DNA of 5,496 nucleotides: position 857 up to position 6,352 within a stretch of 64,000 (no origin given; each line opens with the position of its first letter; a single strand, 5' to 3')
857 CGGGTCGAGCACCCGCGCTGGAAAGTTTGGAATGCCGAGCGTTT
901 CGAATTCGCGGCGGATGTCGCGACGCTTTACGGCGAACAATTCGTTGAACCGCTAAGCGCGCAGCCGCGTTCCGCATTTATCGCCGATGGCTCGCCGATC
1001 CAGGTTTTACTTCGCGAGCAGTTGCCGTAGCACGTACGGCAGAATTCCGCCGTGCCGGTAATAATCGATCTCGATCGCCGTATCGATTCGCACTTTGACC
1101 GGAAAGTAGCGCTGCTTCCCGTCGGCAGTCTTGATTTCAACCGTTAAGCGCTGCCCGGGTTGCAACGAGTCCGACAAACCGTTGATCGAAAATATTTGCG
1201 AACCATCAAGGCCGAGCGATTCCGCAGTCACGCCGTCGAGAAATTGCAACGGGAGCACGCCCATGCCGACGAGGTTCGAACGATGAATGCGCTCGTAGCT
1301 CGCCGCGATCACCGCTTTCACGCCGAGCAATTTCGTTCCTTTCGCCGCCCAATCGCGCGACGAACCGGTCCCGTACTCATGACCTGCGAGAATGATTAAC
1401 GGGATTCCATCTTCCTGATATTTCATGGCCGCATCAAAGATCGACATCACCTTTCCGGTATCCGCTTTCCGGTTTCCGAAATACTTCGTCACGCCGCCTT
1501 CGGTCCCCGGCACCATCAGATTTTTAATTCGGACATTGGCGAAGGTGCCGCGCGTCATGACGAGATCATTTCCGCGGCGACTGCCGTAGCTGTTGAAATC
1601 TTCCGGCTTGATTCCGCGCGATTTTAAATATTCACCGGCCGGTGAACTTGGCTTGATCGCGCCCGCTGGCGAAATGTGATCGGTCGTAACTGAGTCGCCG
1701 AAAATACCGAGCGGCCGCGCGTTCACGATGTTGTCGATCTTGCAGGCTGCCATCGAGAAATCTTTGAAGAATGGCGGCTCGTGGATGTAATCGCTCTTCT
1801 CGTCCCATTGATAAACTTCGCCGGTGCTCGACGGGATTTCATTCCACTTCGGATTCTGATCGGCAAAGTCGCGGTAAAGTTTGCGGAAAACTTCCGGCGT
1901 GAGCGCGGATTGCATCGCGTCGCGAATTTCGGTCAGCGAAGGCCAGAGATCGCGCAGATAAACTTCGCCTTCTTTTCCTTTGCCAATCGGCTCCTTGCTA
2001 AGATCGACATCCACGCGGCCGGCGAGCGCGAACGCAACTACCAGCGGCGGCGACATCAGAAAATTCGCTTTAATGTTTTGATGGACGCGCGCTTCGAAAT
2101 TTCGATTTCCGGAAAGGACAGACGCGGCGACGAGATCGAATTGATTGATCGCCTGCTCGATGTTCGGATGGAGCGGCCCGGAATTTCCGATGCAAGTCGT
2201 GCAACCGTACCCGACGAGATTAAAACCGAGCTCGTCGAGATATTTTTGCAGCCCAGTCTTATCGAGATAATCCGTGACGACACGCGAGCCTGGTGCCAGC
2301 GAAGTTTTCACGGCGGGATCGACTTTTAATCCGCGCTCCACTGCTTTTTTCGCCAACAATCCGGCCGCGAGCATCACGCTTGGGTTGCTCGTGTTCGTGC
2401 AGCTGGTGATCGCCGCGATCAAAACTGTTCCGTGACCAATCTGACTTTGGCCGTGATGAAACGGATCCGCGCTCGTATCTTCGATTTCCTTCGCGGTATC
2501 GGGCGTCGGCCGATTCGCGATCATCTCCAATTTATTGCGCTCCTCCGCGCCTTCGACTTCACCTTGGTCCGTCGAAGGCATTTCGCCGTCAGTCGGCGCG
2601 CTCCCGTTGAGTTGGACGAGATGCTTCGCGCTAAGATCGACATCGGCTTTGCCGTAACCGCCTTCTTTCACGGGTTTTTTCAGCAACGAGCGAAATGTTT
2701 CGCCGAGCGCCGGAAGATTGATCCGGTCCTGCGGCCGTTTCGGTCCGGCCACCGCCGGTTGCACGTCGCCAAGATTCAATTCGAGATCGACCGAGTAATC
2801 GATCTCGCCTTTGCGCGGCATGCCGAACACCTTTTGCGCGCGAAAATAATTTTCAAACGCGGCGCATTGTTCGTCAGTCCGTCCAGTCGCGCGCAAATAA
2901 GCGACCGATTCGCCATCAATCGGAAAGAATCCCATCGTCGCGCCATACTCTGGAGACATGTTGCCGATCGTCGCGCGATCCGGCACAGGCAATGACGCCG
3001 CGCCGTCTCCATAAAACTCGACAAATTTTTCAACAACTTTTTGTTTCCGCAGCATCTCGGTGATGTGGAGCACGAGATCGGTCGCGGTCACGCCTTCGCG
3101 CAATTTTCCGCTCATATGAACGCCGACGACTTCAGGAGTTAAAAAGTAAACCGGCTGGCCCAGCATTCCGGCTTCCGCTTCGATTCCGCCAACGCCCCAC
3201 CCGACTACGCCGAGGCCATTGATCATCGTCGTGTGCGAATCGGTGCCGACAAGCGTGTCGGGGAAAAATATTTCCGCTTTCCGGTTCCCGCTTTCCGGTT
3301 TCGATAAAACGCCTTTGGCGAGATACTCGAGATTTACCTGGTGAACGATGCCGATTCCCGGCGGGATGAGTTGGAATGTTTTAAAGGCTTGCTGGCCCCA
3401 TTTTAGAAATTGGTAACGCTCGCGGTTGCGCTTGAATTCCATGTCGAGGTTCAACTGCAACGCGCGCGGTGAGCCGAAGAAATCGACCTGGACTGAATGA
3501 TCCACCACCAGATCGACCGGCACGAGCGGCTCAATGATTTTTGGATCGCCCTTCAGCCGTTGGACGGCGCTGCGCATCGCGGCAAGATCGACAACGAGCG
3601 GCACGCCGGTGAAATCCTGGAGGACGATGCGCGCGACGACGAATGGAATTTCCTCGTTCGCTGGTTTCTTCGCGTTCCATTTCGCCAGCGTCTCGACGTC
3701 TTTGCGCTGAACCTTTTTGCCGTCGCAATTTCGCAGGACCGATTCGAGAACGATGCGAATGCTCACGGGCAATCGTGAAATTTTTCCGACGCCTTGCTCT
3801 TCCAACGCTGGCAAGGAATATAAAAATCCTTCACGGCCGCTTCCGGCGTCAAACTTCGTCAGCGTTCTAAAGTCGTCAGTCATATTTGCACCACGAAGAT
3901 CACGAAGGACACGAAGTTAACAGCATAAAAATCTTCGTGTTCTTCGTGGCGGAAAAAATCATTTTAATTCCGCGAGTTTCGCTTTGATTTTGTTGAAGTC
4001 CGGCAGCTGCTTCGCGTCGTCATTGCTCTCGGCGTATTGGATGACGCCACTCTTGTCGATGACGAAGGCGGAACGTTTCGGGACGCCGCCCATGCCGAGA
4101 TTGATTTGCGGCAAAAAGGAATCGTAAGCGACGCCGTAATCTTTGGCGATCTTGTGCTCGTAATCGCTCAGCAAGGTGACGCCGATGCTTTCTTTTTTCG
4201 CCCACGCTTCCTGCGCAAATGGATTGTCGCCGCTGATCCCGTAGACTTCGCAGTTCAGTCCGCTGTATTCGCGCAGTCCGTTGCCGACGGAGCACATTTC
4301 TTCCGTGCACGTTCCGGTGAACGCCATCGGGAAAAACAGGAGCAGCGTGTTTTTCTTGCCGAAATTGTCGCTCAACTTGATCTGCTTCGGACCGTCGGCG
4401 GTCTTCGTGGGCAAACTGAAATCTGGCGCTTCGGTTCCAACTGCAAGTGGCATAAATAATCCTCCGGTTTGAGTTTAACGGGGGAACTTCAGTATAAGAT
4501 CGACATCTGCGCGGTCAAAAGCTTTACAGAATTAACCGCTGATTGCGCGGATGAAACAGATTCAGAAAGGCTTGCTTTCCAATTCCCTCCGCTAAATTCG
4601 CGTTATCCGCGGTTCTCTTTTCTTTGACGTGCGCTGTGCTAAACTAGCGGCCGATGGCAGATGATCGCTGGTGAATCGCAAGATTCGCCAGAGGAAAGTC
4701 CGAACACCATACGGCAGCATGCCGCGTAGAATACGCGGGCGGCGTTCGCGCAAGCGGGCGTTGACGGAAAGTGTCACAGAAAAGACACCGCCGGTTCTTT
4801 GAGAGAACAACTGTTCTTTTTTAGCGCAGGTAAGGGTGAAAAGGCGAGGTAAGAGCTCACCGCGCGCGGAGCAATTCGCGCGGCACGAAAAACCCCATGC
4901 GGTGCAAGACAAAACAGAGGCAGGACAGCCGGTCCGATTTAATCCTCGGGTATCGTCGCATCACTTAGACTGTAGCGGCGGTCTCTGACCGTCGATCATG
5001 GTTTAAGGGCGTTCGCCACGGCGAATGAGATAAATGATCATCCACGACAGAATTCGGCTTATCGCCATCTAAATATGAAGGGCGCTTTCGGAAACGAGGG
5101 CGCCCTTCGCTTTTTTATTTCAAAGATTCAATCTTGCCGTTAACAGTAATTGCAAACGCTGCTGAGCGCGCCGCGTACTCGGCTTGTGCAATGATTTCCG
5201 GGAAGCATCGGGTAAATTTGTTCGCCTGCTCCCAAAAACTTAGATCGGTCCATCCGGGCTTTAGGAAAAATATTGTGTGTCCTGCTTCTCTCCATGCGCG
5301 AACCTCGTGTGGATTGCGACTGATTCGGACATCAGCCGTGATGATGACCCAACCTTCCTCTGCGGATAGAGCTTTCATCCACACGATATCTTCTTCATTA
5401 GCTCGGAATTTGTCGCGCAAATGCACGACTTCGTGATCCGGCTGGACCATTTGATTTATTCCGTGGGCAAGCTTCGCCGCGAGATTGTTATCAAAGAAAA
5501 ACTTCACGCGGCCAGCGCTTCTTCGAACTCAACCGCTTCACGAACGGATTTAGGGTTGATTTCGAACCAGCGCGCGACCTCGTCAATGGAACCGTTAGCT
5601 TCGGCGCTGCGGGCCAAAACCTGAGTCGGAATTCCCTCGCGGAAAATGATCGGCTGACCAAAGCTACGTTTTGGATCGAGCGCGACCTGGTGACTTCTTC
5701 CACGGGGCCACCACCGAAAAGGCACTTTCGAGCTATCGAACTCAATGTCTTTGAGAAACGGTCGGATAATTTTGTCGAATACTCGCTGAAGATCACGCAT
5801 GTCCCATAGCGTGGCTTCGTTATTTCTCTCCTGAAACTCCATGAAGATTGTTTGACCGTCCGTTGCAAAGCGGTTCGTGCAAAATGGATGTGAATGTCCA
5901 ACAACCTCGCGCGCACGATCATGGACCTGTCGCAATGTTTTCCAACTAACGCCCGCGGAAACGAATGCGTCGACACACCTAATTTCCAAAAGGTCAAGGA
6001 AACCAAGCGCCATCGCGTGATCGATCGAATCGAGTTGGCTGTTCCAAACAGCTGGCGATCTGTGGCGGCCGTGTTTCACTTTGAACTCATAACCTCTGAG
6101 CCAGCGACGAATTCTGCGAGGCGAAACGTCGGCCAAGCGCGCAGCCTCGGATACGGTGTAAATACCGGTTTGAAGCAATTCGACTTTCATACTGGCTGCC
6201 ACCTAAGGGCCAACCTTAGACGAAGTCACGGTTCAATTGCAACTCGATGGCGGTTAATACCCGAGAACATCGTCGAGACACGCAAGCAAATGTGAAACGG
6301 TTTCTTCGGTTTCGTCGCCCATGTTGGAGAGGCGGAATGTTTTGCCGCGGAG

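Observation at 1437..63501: Hyper-abundant 10-mer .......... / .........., about one copy per 1.3 kb in both orientations (DNA-uptake-sequence-like)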

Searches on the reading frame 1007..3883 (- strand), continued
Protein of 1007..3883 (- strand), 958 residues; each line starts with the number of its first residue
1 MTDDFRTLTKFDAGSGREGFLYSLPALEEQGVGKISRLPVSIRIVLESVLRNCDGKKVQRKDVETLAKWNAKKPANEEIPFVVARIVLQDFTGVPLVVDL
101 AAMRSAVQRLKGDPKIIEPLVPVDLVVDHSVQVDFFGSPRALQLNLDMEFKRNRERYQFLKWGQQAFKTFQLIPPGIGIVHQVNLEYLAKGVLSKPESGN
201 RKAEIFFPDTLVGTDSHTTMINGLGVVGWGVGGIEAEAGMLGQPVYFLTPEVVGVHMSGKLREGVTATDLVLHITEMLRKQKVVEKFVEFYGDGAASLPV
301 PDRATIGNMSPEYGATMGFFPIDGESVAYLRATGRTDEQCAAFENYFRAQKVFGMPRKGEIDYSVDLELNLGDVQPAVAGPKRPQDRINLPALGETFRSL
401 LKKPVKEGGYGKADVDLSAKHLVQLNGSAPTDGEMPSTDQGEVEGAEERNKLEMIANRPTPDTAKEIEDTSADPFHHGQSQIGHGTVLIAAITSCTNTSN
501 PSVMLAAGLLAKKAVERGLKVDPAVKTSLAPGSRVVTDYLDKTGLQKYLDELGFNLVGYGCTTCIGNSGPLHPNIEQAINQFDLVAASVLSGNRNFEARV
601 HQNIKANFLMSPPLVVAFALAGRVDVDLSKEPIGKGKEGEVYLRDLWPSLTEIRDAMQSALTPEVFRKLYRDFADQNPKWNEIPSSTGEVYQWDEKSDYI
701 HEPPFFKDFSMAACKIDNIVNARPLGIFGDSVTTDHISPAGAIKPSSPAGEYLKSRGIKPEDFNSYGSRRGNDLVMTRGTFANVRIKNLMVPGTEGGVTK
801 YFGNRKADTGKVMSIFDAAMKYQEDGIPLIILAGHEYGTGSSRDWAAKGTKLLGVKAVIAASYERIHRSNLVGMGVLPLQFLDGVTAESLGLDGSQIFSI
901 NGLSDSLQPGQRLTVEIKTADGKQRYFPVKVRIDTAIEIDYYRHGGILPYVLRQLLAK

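Call 86: find_encoding_contigs(protein=P0013, flank=10000, max_places=1)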
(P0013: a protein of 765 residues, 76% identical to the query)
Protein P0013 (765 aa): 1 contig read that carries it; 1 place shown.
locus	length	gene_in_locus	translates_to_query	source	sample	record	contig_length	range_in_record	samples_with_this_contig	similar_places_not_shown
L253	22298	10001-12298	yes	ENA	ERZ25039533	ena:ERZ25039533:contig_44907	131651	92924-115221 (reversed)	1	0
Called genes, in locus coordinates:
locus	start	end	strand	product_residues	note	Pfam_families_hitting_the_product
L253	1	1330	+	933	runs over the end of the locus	PF00330:Aconitase, PF00694:Aconitase_C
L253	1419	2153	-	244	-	-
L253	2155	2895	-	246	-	PF09844:DUF2071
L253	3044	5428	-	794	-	PF07719:TPR_2 (faint), PF13374:TPR_10 (faint), PF08614:ATG16 (weak), PF13424:TPR_12 (faint), PF13432:TPR_16, PF25064:ARM_TT21_5th (weak), PF12895:ANAPC3 (weak), PF13414:TPR_11, +5 more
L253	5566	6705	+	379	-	PF00667:FAD_binding_1, PF00175:NAD_binding_1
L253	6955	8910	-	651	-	-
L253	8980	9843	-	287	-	PF13483:Lactamase_B_3, PF12706:Lactamase_B_2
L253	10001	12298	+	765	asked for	PF13567:DUF4131, PF03772:Competence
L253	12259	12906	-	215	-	PF02390:Methyltransf_4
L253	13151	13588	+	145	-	PF01625:PMSR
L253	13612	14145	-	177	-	-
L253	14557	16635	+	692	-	-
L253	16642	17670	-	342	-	-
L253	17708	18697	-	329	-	PF00389:2-Hacid_dh, PF02826:2-Hacid_dh_C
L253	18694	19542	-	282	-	PF03976:PPK2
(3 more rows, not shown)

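Call 88: find_encoding_contigs(protein=P0117, flank=10000, max_places=1)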
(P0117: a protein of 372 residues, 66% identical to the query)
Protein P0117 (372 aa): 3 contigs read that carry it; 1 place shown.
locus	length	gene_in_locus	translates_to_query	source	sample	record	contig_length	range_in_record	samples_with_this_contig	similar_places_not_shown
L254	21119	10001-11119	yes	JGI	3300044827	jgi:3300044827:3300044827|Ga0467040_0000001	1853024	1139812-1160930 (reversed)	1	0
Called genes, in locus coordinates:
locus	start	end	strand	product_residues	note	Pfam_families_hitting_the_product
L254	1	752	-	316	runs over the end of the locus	PF00005:ABC_tran, PF13304:AAA_21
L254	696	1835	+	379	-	-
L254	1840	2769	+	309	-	PF19783:DUF6268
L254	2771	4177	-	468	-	PF05977:MFS_3, PF07690:MFS_1, PF05977:MFS_3, PF07690:MFS_1 (weak)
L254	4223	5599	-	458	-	PF13231:PMT_2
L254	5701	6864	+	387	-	PF00667:FAD_binding_1, PF00175:NAD_binding_1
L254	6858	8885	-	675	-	-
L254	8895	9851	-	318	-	PF13483:Lactamase_B_3, PF12706:Lactamase_B_2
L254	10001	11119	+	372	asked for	PF13567:DUF4131, PF03772:Competence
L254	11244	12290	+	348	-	PF03772:Competence (weak), PF00753:Lactamase_B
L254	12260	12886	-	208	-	PF02390:Methyltransf_4, PF13847:Methyltransf_31 (weak)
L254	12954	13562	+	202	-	PF01625:PMSR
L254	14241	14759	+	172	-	PF08818:DUF1801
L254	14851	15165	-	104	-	PF11746:DUF3303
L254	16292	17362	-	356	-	PF02811:PHP (weak)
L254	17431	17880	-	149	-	-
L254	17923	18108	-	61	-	-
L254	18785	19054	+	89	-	-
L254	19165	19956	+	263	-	-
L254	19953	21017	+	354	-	PF13481:AAA_25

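Call 89: find_encoding_contigs(protein=P0098, flank=10000, max_places=1)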
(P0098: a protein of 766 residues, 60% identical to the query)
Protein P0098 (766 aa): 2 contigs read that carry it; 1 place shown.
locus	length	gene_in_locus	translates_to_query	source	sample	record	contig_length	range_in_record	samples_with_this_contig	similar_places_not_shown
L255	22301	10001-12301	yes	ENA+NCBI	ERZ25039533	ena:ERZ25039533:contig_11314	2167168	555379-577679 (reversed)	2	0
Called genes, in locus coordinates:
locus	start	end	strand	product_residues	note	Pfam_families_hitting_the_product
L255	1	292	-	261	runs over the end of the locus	PF06283:ThuA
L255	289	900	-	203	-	PF03167:UDG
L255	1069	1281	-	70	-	PF11146:DUF2905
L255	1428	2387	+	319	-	PF00226:DnaJ, PF01556:DnaJ_C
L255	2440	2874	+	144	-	PF02502:LacAB_rpiB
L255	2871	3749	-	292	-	PF01040:UbiA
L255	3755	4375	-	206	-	PF14597:Lactamase_B_5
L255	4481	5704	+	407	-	PF28597:T2SSF_N, PF00482:T2SSF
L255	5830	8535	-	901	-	PF00270:DEAD, PF00271:Helicase_C, PF19306:WHD_Lhr, PF08494:DEAD_assoc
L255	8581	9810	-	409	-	PF05496:RuvB_N, PF13191:AAA_16 (faint), PF00004:AAA, PF07728:AAA_5 (weak), PF13173:AAA_14 (weak), PF16193:AAA_assoc_2, PF12002:MgsA_C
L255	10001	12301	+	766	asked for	PF13567:DUF4131, PF03772:Competence, PF00753:Lactamase_B (weak)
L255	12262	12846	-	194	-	PF02390:Methyltransf_4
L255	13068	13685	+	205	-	PF01625:PMSR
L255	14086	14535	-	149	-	-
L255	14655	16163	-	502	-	PF02018:CBM_4_9 (faint), PF04862:DUF642 (faint)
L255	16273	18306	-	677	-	PF02018:CBM_4_9 (faint), PF04862:DUF642 (faint)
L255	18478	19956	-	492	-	PF02018:CBM_4_9 (faint), PF04862:DUF642 (faint)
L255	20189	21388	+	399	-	PF01494:FAD_binding_3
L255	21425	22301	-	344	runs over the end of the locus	PF00106:adh_short, PF08659:KR, PF13561:adh_short_C2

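Call 98: find_homologous_proteins(query=P0117, max_evalue=1e-60)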
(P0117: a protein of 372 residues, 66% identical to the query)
Query P0117 (372 aa): 730 proteins with E <= 1e-60 among 8000 candidates; the best 120 are listed.
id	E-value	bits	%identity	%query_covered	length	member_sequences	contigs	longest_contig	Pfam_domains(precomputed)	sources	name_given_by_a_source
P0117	3.0e-238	808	100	100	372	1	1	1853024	PF13567.12,PF03772.22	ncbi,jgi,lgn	ncbi:MAG: competence protein ComEC [Verrucomicrobiota bacterium]|jgi:ComEC/Rec2-related protein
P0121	3.2e-158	545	68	97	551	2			PF13567.12,PF03772.22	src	-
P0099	5.0e-158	544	69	98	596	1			PF13567.12,PF03772.22,PF00753.34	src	-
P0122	1.1e-157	543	70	95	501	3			PF13567.12,PF03772.22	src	-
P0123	1.2e-157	543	69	98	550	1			PF13567.12,PF03772.22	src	-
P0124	2.6e-157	542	68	97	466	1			PF13567.12,PF03772.22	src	-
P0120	5.8e-157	541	69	98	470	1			PF13567.12,PF03772.22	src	-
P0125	1.8e-156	539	69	97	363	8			PF13567.12,PF03772.22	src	-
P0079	2.2e-156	539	70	97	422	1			PF13567.12,PF03772.22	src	-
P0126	2.9e-156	538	68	98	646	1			PF13567.12,PF03772.22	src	-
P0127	3.6e-156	538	68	98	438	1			PF13567.12,PF03772.22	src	-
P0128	7.2e-156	537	68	97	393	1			PF13567.12,PF03772.22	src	-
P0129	1.0e-155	536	67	98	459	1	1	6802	PF13567.12,PF03772.22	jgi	jgi:ComEC/Rec2-related protein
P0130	1.4e-155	536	69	95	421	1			PF13567.12,PF03772.22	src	-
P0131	1.6e-155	536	67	97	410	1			PF13567.12,PF03772.22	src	-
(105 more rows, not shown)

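Call 101: search_protein_families(library=pfam, proteins=[L254:16292-17362:-, L254:17431-17880:-, L254:18785-19054:+, L254:19165-19956:+, L254:19953-21017:+, L254:14241-14759:+, L254:696-1835:+], max_evalue=0.001)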
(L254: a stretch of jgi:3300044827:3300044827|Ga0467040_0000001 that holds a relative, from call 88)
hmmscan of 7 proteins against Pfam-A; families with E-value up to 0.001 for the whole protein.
L254:16292-17362:- (356 aa): 1 family
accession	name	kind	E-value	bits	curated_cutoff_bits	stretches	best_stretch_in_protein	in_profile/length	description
PF02811.25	PHP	-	2.6e-06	28.3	26.4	1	116-249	1-129/164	PHP domain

L254:17431-17880:- (149 aa): 0 families

L254:18785-19054:+ (89 aa): 0 families

L254:19165-19956:+ (263 aa): 0 families

L254:19953-21017:+ (354 aa): 1 family
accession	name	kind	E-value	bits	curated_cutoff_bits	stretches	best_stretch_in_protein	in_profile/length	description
PF13481.12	AAA_25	-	6.8e-30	104.6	27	1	41-216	11-195/195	AAA domain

L254:14241-14759:+ (172 aa): 1 family
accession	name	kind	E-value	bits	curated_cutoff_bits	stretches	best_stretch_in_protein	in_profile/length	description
PF08818.16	DUF1801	-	1.3e-14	54.8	27.2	1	19-133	1-82/85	Domain of unknown function (DU1801)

L254:696-1835:+ (379 aa): 0 families

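Call 102: search_protein_families(library=phrogs, proteins=[L254:19953-21017:+, L254:19165-19956:+, L254:18785-19054:+, L254:17431-17880:-, L254:17923-18108:-], max_evalue=0.001)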
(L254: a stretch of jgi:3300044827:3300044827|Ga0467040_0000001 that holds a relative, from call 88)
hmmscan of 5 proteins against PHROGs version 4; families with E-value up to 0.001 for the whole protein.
L254:19953-21017:+ (354 aa): 9 families
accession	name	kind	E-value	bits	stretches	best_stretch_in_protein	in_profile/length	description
phrog_2597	-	DNA, RNA and nucleotide metabolism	3.9e-56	192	1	39-250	342-553/747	DNA primase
phrog_3123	-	unknown function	9.3e-20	71.7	1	51-228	328-523/583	-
phrog_906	-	DNA, RNA and nucleotide metabolism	1.3e-15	58.2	1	48-216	511-678/872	DNA polymerase/primase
phrog_1284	-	unknown function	3.1e-14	54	1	56-198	27-165/306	-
phrog_239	-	DNA, RNA and nucleotide metabolism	2.6e-10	40.9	1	48-245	343-557/801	DNA primase/helicase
phrog_2850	-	unknown function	2.6e-10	40.8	1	163-215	259-311/465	-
phrog_243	-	DNA, RNA and nucleotide metabolism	2e-07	31.3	1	163-248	142-229/273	DnaB-like replicative helicase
phrog_6012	-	DNA, RNA and nucleotide metabolism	2.8e-07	31.1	1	38-271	118-356/447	DNA helicase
phrog_19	-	DNA, RNA and nucleotide metabolism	6.2e-07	29.6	1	59-247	348-543/621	DnaB-like replicative helicase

L254:19165-19956:+ (263 aa): 1 family
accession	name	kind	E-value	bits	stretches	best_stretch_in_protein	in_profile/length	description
phrog_2597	-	DNA, RNA and nucleotide metabolism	0.00039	20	1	142-188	216-260/747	DNA primase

L254:18785-19054:+ (89 aa): 0 families

L254:17431-17880:- (149 aa): 0 families

L254:17923-18108:- (61 aa): 0 families

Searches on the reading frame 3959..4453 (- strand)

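Call 18: search_protein_families(library=pfam, proteins=[window:3959-4453:-], max_evalue=0.0001)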
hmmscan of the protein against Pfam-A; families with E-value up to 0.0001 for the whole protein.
window:3959-4453:- (164 aa): 2 families
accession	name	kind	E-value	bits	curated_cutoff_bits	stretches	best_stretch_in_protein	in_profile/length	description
PF00578.27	AhpC-TSA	-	5.9e-32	110.7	26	1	5-140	1-123/124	AhpC/TSA family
PF08534.16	Redoxin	-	2.7e-22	79.6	26.6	1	5-156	2-144/148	Redoxin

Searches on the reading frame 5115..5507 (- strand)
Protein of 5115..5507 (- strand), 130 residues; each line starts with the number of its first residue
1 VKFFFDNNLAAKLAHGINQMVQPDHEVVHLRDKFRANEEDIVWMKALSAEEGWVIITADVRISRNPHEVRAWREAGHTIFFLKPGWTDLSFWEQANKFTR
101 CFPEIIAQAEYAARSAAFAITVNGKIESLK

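Call 18: search_protein_families(library=pfam, proteins=[window:5115-5507:-], max_evalue=0.0001)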
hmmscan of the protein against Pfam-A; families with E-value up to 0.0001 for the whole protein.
window:5115-5507:- (130 aa): 1 family
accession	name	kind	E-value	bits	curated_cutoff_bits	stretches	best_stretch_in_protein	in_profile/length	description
PF18478.7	PIN_10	-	5.6e-28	97.3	26.2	1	1-83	1-83/84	PIN like domain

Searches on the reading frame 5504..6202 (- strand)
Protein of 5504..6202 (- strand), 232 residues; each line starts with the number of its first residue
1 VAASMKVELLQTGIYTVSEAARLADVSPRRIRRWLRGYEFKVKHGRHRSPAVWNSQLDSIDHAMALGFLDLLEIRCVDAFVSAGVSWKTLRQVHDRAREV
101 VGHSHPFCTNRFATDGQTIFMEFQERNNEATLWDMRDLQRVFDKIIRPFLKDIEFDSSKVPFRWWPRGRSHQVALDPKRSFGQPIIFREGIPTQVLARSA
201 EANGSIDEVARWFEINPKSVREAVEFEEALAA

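Call 18: search_protein_families(library=pfam, proteins=[window:5504-6202:-], max_evalue=0.0001)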
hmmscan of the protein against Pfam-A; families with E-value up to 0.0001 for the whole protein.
window:5504-6202:- (232 aa): 9 families
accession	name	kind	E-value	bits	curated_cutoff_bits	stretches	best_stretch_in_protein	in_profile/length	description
PF13518.12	HTH_28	-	1.4e-09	38.3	25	1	7-40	6-38/52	Helix-turn-helix domain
PF13542.12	HTH_Tnp_ISL3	-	2.9e-08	33.5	27.4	0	7-36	21-48/51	Helix-turn-helix domain of transposase family ISL3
PF13551.12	HTH_29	-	4.2e-07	30.4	28.1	0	8-39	6-37/64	Winged helix-turn helix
PF12728.13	HTH_17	-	4.1e-06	27.4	27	1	15-48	2-36/51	Helix-turn-helix domain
PF04255.20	DUF433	-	9.6e-06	25.8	23.6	1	175-226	3-55/56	Protein of unknown function (DUF433)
PF13411.12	MerR_1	-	3.3e-05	24.4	21.6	0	15-44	1-30/69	MerR HTH family regulatory protein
PF01527.26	HTH_Tnp_1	-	5.6e-05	23.7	24.1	0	15-41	24-49/75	Transposase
PF13384.12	HTH_23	-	6.5e-05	23.1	24.6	0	14-39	17-42/50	Homeodomain-like domain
PF21321.3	HTH_66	-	8.4e-05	23.4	24.3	0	14-91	2-80/83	Putative DNA-binding HTH domain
